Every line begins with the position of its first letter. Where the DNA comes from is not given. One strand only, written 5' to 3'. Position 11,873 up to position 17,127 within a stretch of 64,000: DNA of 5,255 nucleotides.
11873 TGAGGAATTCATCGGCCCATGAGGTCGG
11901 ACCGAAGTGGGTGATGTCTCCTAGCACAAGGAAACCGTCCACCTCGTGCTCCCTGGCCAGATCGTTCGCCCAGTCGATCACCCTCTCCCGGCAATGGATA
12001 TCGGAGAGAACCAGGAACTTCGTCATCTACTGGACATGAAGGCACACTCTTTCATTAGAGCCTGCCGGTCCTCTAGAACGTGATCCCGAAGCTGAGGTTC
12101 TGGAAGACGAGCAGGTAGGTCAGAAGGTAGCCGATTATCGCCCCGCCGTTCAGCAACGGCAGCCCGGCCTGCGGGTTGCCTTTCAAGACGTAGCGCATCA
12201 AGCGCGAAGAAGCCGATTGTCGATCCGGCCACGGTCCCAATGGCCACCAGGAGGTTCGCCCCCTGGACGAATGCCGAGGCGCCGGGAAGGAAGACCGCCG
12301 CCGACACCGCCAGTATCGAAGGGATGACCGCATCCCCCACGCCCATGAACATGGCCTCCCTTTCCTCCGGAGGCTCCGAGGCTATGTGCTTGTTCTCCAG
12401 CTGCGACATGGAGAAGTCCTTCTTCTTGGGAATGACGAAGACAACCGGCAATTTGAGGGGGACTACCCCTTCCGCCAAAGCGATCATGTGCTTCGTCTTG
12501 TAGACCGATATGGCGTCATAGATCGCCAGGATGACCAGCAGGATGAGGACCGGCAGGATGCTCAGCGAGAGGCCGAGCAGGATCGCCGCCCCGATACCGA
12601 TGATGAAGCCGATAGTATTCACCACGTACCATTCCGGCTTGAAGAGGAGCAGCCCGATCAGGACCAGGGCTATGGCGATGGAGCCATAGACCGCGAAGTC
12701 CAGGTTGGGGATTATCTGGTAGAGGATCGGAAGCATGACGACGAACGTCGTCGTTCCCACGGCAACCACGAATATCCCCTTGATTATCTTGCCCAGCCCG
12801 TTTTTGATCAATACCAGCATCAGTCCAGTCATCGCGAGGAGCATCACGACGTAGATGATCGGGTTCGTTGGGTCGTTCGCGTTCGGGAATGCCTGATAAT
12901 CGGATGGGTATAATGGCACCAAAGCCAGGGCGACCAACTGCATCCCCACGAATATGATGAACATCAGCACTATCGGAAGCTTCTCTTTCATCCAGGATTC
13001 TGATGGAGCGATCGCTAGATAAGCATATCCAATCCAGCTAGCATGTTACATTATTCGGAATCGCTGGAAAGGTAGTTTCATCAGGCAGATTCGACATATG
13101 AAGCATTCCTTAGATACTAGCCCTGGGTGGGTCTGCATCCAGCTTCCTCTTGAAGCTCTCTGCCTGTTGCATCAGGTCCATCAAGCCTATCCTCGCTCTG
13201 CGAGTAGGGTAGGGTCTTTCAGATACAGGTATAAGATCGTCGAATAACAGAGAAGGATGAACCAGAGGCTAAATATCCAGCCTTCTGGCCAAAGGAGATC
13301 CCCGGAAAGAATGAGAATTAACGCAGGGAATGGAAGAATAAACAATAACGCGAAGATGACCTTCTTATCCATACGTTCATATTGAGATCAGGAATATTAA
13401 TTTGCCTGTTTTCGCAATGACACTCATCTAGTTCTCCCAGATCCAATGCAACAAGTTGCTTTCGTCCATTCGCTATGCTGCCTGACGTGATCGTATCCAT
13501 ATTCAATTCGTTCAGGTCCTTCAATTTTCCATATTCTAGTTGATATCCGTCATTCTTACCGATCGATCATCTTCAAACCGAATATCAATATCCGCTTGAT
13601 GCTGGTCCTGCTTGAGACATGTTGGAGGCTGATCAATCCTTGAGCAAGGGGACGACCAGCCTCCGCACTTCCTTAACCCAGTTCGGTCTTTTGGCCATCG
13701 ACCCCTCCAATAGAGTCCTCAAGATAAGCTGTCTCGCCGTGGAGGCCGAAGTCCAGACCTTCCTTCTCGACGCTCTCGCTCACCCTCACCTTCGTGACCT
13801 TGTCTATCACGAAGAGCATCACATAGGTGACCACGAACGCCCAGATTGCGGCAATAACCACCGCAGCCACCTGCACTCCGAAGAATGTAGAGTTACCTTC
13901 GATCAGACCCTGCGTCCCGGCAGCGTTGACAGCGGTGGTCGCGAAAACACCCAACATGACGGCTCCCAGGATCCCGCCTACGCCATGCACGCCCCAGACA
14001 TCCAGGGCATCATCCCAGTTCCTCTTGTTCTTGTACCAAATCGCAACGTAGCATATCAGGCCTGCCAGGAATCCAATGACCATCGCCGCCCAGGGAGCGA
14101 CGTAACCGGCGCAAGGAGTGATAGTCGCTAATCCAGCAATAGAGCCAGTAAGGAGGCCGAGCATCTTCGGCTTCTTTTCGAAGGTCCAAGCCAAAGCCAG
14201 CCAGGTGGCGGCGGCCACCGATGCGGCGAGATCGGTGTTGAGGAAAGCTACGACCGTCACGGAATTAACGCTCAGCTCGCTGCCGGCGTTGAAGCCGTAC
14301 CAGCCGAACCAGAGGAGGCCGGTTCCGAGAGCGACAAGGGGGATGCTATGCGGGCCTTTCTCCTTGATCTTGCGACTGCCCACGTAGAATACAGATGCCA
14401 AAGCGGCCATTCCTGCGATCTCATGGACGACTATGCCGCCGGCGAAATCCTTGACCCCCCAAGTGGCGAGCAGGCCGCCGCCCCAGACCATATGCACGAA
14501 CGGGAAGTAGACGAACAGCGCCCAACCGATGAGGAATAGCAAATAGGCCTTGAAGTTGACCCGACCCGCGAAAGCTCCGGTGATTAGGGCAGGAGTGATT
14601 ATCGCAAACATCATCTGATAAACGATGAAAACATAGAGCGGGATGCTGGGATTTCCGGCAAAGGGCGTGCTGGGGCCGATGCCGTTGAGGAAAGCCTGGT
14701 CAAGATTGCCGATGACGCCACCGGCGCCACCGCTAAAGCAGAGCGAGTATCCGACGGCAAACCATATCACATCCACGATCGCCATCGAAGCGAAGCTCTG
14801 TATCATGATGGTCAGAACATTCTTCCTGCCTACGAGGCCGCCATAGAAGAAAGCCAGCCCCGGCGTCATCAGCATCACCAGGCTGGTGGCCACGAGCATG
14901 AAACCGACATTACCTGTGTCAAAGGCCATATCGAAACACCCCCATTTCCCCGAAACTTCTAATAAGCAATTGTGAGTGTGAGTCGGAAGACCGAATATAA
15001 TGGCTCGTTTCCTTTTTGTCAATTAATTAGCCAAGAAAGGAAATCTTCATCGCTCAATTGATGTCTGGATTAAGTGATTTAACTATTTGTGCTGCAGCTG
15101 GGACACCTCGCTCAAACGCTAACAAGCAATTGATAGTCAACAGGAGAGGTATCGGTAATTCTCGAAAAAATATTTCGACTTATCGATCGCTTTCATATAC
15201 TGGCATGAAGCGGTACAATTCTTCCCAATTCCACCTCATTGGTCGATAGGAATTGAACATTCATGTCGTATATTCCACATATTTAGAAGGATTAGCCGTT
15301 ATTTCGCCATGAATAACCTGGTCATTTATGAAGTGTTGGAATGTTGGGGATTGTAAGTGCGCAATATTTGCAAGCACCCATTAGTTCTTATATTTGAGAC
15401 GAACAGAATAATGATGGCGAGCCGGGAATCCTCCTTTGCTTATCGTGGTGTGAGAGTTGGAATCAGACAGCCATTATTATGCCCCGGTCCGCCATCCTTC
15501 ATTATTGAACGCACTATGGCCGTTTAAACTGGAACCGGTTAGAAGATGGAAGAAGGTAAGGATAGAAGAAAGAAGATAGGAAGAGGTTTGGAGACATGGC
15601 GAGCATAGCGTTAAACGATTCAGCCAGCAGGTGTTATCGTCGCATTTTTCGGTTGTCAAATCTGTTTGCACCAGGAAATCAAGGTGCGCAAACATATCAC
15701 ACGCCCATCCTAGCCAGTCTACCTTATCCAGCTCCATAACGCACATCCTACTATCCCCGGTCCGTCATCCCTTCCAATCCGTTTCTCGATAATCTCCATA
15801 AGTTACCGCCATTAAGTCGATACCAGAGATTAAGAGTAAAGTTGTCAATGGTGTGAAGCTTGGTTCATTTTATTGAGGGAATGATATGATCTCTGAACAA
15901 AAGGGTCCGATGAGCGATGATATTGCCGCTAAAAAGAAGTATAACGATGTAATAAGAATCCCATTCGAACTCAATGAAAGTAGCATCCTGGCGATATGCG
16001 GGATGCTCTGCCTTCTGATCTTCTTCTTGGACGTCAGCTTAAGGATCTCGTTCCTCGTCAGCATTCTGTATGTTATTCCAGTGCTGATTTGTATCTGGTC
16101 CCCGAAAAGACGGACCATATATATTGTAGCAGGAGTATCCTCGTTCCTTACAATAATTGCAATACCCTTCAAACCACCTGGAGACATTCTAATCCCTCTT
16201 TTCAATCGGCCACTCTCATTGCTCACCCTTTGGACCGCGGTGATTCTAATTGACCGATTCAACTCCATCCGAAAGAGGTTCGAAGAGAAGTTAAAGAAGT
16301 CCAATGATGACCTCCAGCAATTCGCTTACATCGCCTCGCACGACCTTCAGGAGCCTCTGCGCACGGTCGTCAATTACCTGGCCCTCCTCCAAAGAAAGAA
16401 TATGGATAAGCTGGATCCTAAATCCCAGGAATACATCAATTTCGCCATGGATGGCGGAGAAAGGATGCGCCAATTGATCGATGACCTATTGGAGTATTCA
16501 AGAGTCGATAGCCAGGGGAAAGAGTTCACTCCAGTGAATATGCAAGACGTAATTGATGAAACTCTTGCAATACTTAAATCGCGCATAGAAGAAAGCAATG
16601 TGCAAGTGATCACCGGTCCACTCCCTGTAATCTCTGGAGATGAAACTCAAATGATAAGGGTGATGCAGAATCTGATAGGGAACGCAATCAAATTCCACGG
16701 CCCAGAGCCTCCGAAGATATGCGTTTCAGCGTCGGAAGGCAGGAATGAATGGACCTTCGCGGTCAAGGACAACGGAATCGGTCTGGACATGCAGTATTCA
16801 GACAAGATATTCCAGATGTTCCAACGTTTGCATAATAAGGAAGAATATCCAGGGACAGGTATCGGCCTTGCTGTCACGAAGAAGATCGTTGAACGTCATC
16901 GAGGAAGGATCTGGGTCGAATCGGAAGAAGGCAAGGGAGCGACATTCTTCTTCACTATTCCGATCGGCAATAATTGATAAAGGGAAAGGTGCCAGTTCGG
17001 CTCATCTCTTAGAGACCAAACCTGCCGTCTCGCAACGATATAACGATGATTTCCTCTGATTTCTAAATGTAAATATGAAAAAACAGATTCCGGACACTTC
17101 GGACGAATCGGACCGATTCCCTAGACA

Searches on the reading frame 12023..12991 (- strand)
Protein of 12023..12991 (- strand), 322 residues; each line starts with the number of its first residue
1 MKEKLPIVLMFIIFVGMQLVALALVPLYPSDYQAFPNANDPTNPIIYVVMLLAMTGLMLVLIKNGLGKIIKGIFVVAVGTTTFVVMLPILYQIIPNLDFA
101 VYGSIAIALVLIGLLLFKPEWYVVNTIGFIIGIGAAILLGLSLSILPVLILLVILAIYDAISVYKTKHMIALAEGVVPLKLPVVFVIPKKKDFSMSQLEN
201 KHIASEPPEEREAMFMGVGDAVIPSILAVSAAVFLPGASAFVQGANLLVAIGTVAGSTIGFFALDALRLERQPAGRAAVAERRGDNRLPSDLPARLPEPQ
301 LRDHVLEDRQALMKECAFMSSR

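Call 87: search_protein_families(library=pfam, proteins=[window:12023-12991:-], max_evalue=0.001)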
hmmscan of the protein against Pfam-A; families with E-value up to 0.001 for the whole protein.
window:12023-12991:- (322 aa): 1 family
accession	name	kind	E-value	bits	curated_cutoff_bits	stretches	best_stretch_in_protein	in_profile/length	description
PF06550.16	SPP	-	1.3e-61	209.1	23.9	1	13-273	3-259/283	Signal-peptide peptidase, presenilin aspartyl protease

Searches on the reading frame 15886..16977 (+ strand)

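Call 87: search_protein_families(library=pfam, proteins=[window:15886-16977:+], max_evalue=0.001)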
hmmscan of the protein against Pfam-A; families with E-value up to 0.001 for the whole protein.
window:15886-16977:+ (363 aa): 3 families
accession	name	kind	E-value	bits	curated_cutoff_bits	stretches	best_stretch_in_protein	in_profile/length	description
PF02518.31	HATPase_c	-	9.7e-28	97.3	26.4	1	251-360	1-109/111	Histidine kinase-, DNA gyrase B-, and HSP90-like ATPase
PF00512.31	HisKA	-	4.4e-14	52.7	26.9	1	143-209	2-65/66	His Kinase A (phospho-acceptor) domain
PF14501.12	HATPase_c_5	-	0.00018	21.8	22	1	255-350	5-94/102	GHKL domain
